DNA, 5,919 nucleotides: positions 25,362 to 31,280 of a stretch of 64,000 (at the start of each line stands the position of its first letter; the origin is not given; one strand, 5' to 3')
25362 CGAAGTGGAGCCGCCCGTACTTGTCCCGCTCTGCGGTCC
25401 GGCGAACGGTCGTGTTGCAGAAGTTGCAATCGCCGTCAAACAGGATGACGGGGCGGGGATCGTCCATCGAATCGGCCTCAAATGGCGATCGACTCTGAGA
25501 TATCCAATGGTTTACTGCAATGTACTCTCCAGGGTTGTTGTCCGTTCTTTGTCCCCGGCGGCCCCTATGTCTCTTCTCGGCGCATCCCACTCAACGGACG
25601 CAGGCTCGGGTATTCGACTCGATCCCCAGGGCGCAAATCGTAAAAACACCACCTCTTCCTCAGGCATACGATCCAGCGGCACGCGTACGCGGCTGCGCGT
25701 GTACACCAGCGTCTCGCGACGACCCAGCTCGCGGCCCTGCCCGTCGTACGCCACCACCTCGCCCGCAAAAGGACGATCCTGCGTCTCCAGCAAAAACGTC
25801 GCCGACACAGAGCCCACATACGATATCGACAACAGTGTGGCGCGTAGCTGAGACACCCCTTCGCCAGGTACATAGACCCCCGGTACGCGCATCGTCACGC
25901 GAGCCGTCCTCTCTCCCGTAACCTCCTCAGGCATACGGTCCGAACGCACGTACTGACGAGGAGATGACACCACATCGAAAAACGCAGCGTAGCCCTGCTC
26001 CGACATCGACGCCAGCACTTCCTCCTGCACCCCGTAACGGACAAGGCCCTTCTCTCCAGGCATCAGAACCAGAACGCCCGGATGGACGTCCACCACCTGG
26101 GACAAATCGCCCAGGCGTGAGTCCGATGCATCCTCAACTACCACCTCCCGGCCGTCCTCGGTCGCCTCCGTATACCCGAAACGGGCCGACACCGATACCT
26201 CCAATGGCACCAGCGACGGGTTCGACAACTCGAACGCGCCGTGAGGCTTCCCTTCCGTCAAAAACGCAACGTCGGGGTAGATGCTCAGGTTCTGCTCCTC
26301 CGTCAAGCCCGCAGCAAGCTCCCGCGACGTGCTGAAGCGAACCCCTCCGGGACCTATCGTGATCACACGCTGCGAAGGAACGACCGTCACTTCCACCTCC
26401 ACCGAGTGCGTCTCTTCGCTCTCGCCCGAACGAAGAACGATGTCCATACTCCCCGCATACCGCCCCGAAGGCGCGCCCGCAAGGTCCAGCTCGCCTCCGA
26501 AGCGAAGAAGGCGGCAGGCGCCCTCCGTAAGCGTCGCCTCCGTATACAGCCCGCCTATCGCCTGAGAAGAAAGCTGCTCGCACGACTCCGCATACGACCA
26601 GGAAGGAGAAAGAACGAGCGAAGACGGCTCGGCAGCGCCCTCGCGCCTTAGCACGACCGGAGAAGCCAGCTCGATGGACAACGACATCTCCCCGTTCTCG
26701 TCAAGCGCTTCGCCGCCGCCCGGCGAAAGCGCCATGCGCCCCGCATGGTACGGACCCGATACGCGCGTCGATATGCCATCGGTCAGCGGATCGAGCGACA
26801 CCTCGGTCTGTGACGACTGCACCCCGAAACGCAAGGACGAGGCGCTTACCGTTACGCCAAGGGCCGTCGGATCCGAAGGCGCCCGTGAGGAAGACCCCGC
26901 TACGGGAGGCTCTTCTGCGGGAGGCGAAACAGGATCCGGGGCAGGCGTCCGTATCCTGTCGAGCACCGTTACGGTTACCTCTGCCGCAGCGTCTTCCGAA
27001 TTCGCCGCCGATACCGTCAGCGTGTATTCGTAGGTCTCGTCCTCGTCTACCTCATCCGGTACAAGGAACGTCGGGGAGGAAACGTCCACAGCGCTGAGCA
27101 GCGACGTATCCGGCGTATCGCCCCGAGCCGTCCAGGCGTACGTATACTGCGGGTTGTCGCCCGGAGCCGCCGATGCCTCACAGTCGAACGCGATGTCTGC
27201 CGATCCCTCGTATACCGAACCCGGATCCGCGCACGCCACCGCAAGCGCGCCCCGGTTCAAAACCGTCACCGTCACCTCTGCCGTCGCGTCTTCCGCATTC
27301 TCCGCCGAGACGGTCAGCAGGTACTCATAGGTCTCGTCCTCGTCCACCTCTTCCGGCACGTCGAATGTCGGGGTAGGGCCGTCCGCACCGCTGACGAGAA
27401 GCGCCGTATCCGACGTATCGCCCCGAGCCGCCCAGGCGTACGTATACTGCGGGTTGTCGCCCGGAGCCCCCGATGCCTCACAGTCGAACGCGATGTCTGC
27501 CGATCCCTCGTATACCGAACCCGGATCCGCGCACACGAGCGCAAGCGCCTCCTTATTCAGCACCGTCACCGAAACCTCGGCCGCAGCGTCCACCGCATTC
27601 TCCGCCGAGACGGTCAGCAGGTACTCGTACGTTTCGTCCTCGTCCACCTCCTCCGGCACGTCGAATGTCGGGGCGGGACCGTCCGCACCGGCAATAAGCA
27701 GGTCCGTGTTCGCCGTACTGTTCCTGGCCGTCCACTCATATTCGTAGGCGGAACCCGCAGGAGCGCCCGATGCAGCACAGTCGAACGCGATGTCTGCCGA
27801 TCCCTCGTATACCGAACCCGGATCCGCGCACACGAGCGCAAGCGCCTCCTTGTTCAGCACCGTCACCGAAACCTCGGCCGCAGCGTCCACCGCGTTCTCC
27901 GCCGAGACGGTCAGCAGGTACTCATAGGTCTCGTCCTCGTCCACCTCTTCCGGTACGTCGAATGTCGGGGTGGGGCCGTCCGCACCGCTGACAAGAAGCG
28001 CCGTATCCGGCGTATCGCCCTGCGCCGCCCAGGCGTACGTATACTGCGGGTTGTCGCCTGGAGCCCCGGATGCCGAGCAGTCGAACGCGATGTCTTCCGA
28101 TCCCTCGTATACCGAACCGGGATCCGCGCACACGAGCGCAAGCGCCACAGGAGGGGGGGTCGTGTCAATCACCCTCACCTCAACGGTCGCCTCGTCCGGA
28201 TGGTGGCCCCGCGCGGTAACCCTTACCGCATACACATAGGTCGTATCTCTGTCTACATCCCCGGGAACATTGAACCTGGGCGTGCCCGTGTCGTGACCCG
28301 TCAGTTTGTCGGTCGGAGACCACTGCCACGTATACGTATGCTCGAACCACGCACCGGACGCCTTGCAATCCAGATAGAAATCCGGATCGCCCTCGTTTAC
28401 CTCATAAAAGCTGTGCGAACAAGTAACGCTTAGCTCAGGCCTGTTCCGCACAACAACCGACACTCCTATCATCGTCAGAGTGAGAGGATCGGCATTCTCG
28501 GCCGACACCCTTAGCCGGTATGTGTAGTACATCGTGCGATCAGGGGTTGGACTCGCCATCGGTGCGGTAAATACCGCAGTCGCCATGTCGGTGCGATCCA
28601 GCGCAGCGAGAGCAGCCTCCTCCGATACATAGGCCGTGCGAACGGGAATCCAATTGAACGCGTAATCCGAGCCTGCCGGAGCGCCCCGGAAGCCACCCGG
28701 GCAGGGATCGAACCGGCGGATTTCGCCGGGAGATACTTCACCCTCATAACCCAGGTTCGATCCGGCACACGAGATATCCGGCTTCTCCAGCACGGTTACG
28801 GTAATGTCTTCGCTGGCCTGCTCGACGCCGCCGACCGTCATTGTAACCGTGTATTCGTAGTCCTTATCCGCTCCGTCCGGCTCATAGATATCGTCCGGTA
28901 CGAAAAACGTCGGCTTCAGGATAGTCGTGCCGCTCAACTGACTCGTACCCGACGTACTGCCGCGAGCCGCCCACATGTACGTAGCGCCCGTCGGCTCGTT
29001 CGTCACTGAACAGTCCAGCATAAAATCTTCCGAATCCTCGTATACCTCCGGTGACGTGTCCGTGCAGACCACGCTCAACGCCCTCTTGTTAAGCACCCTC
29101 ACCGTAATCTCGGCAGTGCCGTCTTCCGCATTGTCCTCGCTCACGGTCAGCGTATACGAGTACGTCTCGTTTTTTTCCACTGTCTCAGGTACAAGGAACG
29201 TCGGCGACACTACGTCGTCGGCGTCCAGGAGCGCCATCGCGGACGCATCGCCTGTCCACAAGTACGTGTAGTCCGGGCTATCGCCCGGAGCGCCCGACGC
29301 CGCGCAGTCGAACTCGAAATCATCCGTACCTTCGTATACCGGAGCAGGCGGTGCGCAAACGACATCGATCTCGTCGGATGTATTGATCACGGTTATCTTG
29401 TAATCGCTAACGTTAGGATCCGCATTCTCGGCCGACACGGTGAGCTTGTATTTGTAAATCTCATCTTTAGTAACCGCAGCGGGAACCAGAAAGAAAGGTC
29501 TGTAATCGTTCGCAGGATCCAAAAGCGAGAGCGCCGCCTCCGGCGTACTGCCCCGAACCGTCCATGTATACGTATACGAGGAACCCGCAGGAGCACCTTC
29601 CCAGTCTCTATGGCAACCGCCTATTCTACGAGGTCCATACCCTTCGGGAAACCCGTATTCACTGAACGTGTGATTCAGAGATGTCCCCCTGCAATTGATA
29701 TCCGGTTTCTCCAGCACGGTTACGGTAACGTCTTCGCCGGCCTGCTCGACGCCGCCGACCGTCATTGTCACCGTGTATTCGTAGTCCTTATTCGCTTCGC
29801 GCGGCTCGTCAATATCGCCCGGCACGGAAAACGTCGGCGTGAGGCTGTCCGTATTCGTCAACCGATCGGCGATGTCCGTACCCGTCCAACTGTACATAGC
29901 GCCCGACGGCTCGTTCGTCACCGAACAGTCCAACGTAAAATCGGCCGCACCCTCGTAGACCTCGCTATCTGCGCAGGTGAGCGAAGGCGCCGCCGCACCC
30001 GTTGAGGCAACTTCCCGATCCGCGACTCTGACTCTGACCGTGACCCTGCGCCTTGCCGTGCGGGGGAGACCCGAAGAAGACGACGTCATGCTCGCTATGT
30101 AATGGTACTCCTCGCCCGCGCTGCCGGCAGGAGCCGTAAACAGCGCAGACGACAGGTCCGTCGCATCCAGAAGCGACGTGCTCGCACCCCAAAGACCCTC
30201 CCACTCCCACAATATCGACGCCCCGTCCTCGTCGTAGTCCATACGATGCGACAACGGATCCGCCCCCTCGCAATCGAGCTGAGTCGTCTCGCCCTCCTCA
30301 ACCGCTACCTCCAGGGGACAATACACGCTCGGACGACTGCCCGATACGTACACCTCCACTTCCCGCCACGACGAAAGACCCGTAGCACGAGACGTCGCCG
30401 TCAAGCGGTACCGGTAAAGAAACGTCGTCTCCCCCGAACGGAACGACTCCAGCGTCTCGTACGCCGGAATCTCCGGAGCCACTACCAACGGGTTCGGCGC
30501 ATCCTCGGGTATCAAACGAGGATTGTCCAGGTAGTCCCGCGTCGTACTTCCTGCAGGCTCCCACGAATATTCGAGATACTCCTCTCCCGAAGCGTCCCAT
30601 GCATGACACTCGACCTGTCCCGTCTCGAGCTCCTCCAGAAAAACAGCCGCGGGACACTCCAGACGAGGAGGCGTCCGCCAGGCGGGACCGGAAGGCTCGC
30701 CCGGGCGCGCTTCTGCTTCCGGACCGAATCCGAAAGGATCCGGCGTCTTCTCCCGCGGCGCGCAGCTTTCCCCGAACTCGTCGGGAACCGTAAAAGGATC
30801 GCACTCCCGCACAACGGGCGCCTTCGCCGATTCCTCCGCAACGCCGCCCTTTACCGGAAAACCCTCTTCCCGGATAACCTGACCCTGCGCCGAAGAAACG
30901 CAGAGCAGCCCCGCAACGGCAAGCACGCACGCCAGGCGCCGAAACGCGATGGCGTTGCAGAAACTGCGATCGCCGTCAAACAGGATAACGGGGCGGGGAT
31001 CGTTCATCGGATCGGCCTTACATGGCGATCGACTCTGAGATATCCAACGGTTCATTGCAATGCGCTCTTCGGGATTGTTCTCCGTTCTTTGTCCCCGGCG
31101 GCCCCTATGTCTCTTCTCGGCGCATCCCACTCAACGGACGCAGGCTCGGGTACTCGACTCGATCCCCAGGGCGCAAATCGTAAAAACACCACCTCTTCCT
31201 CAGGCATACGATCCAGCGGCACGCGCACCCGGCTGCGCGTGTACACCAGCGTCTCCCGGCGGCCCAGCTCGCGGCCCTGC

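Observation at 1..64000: One family of giant Cys-paired Ig/PKD-like repeat proteins fills more than half the window (5 large copies, 1 collapsed copy, 1 remnant)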

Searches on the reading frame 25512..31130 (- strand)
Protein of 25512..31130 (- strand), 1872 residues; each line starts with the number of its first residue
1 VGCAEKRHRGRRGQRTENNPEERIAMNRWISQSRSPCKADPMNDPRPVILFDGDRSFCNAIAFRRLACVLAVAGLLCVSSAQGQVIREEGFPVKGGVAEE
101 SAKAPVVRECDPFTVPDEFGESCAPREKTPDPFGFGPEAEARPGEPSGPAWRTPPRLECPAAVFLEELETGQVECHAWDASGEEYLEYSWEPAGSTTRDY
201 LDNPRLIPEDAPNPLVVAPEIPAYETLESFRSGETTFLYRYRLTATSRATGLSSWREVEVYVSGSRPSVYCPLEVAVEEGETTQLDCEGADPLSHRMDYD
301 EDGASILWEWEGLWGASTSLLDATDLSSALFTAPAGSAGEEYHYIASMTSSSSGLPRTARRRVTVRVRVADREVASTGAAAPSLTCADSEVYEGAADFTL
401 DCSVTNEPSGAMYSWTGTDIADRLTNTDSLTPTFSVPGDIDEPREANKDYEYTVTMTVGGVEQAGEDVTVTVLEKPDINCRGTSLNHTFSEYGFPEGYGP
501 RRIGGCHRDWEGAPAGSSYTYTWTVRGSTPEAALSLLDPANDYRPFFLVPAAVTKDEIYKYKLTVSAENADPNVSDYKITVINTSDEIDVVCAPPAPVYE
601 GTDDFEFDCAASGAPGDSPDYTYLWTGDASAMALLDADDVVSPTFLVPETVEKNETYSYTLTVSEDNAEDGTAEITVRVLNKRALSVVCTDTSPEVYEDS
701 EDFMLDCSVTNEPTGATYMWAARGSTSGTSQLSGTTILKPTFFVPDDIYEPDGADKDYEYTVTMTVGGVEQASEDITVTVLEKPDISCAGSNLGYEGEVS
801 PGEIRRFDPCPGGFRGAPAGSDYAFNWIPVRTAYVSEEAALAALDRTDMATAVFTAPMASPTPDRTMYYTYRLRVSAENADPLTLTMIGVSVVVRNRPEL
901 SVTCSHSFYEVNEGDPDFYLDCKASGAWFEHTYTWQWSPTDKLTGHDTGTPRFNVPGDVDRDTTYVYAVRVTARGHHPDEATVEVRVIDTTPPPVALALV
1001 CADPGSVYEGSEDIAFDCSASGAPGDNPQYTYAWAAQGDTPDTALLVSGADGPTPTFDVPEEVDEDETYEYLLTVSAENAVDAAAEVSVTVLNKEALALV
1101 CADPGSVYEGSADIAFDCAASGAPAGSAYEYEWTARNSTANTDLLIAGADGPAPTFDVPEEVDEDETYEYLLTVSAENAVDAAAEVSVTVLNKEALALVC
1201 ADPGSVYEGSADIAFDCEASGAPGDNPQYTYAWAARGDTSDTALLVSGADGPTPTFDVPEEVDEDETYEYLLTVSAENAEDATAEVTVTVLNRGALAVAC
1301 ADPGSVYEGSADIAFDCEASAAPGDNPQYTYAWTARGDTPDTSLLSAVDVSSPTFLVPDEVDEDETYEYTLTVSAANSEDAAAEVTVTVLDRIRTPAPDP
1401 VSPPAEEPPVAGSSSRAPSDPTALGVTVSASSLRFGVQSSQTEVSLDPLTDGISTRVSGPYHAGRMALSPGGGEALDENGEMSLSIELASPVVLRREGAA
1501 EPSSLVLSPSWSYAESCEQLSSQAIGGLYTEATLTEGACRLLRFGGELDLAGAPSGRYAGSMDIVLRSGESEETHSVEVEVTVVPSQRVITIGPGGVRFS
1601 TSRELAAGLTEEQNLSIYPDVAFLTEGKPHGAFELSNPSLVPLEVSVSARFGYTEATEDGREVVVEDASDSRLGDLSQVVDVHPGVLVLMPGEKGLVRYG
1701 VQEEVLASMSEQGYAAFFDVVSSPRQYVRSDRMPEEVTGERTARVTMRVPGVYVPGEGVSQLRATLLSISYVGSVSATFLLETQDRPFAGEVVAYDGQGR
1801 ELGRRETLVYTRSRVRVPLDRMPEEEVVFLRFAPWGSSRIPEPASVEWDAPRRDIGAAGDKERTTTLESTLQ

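Call 5: search_protein_families(library=pfam, proteins=[window:25512-31130:-], max_evalue=0.01)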
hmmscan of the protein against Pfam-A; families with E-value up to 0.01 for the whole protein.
window:25512-31130:- (1872 aa): 7 families
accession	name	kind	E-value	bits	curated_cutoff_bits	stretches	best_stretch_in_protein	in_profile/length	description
PF22352.2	K319L-like_PKD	-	4.2e-34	116.9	27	4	1319-1389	18-84/84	K319L-like, PKD domain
PF13927.12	Ig_3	-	4.8e-14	53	30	0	692-731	9-48/78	Immunoglobulin domain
PF13895.12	Ig_2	-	8.8e-14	51.9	27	0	692-778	6-77/79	Immunoglobulin domain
PF24528.1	Ig_ADGRF3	-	3.4e-13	50.1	27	0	1322-1389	26-90/91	Adhesion G-protein coupled receptor F3-like, Ig-like domain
PF02010.21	REJ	-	1.4e-08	34.2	25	0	600-766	97-296/452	REJ domain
PF00047.31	ig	-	0.00056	20.6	21.8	0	1313-1378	11-75/81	Immunoglobulin domain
PF24697.1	DUF7661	-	0.0017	18.8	27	0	1256-1287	36-67/70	Domain of unknown function (DUF7661)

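Call 6: search_protein_families(library=ncbifam, proteins=[window:25512-31130:-], max_evalue=0.01)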
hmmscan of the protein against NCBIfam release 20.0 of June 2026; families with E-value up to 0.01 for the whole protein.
window:25512-31130:- (1872 aa): 2 families
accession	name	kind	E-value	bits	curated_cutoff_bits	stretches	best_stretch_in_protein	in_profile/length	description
NF041895.1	choice_anch_V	domain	7.5e-14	52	42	1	1247-1348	34-129/150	choice-of-anchor V domain-containing protein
NF038111.1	rhom_dep_M36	equivalog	1.4e-07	29.3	1700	0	599-683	1199-1279/1315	rhombosortase-dependent M36 family metallopeptidase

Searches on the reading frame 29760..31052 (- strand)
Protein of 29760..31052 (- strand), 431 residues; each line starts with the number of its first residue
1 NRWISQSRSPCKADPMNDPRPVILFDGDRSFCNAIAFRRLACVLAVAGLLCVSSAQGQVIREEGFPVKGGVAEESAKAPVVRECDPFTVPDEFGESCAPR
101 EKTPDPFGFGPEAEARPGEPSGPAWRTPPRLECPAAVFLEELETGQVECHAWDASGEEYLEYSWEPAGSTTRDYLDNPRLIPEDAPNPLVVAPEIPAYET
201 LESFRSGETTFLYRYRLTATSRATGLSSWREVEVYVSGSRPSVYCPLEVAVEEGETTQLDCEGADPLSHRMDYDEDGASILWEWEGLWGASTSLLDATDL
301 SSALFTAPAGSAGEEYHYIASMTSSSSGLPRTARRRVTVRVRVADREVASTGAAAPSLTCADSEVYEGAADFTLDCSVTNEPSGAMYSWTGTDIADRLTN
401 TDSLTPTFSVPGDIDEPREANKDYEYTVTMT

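Call 15: search_protein_families(library=pfam, proteins=[window:29760-31052:-], max_evalue=1)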
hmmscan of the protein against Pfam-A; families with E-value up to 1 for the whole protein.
window:29760-31052:- (431 aa): 2 families
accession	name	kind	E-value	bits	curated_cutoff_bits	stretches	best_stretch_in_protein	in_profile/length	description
PF13927.12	Ig_3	-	0.00028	21.8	30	1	356-395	2-41/78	Immunoglobulin domain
PF22352.2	K319L-like_PKD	-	0.006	17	27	0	362-431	4-69/84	K319L-like, PKD domain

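Call 97: search_solved_structures(query=window:29901-31007:-, max_evalue=1)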
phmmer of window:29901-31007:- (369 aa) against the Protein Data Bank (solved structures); distinct sequences matched with E-value up to 1: 0.
